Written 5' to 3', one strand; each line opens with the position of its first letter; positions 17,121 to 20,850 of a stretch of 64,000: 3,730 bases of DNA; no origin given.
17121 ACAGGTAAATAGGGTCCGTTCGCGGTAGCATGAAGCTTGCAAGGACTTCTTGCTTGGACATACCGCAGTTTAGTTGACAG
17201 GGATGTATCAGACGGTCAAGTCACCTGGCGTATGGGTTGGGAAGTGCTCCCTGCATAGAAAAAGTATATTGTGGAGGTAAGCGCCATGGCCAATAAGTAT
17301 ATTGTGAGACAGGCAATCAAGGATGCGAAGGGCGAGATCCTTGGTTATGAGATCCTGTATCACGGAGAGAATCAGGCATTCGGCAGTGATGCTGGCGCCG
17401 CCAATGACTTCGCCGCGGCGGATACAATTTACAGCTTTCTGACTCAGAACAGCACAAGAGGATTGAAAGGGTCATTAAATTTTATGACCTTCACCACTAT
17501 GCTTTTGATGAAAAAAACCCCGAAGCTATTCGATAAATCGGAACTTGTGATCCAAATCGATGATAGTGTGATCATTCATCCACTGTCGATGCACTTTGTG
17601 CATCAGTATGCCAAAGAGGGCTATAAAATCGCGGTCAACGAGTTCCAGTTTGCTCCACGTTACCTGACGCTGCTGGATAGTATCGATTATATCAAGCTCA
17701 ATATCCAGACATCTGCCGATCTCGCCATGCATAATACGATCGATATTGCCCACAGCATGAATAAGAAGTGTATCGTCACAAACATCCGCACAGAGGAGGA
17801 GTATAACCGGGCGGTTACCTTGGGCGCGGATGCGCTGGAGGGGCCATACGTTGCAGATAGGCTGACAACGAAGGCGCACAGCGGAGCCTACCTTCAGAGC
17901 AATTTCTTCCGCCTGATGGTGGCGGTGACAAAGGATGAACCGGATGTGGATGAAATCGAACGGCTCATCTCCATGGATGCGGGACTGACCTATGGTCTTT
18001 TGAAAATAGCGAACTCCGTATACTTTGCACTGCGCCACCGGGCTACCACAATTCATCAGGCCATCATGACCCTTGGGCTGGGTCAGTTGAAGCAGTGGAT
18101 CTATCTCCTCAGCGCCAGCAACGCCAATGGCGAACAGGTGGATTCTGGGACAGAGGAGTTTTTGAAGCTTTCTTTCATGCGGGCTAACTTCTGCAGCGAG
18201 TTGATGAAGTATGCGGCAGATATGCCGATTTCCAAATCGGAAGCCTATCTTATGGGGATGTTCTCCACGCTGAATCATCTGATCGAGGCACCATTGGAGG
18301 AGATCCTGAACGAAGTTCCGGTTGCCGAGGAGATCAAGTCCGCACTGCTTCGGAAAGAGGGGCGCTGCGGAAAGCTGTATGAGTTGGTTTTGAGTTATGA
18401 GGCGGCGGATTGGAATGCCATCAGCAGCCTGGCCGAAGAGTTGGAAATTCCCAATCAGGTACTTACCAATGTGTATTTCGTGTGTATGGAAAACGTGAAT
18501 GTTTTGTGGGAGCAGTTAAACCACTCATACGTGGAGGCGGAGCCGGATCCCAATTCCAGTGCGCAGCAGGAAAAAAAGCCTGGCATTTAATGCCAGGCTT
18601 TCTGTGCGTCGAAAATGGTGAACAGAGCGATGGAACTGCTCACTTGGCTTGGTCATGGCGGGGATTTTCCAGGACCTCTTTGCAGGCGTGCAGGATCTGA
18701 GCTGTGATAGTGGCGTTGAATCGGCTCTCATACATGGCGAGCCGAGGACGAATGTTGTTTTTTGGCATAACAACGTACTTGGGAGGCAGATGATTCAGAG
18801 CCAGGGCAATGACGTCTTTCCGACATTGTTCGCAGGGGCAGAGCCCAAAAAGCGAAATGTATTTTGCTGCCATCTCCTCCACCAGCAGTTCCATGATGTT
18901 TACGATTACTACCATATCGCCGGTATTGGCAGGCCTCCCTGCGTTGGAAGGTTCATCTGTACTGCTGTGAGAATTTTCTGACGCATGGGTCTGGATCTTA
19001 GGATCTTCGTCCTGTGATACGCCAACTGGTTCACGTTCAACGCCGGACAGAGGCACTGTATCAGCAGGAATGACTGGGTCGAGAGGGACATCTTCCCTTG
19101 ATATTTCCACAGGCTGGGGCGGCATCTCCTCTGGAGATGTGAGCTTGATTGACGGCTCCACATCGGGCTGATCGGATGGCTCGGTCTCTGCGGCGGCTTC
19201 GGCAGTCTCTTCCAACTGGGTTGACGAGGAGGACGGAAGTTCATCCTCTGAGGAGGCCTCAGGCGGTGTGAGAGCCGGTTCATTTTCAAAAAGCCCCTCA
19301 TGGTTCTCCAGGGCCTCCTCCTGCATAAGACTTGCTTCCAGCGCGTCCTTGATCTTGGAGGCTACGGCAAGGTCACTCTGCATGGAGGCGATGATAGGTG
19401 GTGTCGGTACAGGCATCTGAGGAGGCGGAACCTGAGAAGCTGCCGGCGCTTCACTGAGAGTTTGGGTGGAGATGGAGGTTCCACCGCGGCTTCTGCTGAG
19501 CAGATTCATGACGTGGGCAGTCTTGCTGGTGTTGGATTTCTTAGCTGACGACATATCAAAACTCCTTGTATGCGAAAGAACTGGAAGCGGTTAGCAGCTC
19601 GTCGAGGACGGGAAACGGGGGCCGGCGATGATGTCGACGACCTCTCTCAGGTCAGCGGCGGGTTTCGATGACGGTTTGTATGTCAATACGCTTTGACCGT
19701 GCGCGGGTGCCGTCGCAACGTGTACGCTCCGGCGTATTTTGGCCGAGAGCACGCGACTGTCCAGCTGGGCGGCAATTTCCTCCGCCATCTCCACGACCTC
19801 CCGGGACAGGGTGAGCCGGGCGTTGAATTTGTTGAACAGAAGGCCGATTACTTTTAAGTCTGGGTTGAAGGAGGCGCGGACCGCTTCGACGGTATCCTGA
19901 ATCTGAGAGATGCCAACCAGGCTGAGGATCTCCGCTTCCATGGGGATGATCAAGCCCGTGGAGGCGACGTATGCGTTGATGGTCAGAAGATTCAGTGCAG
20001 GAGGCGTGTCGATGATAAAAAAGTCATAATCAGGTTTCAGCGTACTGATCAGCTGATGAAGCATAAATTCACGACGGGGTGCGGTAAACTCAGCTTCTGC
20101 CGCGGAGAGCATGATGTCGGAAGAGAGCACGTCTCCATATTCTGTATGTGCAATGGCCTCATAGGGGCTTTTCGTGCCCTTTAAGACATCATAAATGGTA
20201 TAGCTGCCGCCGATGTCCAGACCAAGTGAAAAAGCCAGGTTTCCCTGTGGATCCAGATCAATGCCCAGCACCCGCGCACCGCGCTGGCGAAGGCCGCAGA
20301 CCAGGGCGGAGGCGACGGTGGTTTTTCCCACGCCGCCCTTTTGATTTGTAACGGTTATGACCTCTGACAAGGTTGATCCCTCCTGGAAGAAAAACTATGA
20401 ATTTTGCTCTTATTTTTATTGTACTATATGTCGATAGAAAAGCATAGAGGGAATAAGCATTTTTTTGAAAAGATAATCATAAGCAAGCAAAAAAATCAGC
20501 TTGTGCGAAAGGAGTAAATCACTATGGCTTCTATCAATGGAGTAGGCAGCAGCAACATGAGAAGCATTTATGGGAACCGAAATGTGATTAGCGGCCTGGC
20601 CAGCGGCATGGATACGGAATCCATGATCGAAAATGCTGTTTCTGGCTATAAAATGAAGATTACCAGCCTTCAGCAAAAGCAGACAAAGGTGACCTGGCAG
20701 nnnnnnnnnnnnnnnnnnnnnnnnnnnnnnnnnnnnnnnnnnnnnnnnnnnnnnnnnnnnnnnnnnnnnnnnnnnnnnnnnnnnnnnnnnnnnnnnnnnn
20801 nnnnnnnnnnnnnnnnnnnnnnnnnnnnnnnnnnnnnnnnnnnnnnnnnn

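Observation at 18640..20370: Antisense two-gene module inside the flagellar locus: ParA-like ATPase plus ComFB-domain protein with a long acidic disordered region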

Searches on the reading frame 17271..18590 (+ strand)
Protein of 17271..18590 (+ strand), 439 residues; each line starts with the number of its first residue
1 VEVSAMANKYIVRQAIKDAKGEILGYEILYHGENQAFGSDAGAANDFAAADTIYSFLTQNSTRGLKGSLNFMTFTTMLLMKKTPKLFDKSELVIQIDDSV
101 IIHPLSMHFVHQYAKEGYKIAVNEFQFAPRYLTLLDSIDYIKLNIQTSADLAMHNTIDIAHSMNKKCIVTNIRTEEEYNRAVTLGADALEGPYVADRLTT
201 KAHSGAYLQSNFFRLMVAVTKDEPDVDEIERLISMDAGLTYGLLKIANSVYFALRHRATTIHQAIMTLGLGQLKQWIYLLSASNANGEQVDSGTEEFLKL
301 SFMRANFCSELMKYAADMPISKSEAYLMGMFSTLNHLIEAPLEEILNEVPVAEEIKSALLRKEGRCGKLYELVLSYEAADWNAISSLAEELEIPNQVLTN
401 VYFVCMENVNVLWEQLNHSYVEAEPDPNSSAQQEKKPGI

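Call 3: search_protein_families(library=pfam, proteins=[window:17271-18590:+], max_evalue=0.01)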
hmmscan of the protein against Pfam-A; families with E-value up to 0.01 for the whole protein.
window:17271-18590:+ (439 aa): 2 families
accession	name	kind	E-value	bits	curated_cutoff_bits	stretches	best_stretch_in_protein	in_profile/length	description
PF08668.18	HDOD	-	8.7e-20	71.5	22.9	1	210-338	6-134/196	HDOD domain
PF00563.25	EAL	-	2.1e-08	34.2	31.3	1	87-195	114-234/236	EAL domain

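Call 42: search_solved_structures(query=window:17271-18590:+, max_evalue=0.01, show_alignments=2)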
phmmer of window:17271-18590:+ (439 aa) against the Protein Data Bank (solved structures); distinct sequences matched with E-value up to 0.01: 2.
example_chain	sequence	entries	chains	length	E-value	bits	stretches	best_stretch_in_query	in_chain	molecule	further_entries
3m1t_A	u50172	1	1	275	0.0004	22.7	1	214-339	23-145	Putative phosphohydrolase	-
1vqr_A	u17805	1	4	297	0.00066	22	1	224-281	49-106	hypothetical protein Cj0248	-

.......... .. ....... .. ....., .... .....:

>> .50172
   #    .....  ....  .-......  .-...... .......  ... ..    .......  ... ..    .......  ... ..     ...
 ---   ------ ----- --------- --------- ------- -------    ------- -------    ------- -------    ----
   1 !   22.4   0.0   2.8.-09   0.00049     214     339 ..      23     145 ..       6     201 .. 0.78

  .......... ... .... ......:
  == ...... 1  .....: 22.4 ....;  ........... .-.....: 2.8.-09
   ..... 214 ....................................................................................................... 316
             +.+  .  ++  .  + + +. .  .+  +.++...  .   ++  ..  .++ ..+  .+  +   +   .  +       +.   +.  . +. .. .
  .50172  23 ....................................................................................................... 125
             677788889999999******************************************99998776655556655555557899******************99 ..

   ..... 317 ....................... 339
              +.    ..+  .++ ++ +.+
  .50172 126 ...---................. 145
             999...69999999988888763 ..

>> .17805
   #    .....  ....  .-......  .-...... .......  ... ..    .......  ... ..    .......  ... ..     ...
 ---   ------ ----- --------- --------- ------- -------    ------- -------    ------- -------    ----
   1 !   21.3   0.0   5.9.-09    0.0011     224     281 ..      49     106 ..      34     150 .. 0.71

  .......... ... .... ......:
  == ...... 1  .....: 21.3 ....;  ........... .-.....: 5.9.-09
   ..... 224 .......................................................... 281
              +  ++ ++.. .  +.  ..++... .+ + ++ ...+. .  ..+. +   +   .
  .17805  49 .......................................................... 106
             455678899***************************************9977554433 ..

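Call 43: search_protein_families(library=ncbifam, proteins=[window:17271-18590:+], max_evalue=0.001)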
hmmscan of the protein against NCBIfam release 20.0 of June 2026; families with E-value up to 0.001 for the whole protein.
window:17271-18590:+ (439 aa): 0 families

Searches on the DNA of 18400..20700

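Call 57: search_rna_families(source=window, start=18400, end=20700, threshold=evalue, max_evalue=1)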
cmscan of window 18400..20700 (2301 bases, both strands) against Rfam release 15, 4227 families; matches with E-value up to 1: 0.
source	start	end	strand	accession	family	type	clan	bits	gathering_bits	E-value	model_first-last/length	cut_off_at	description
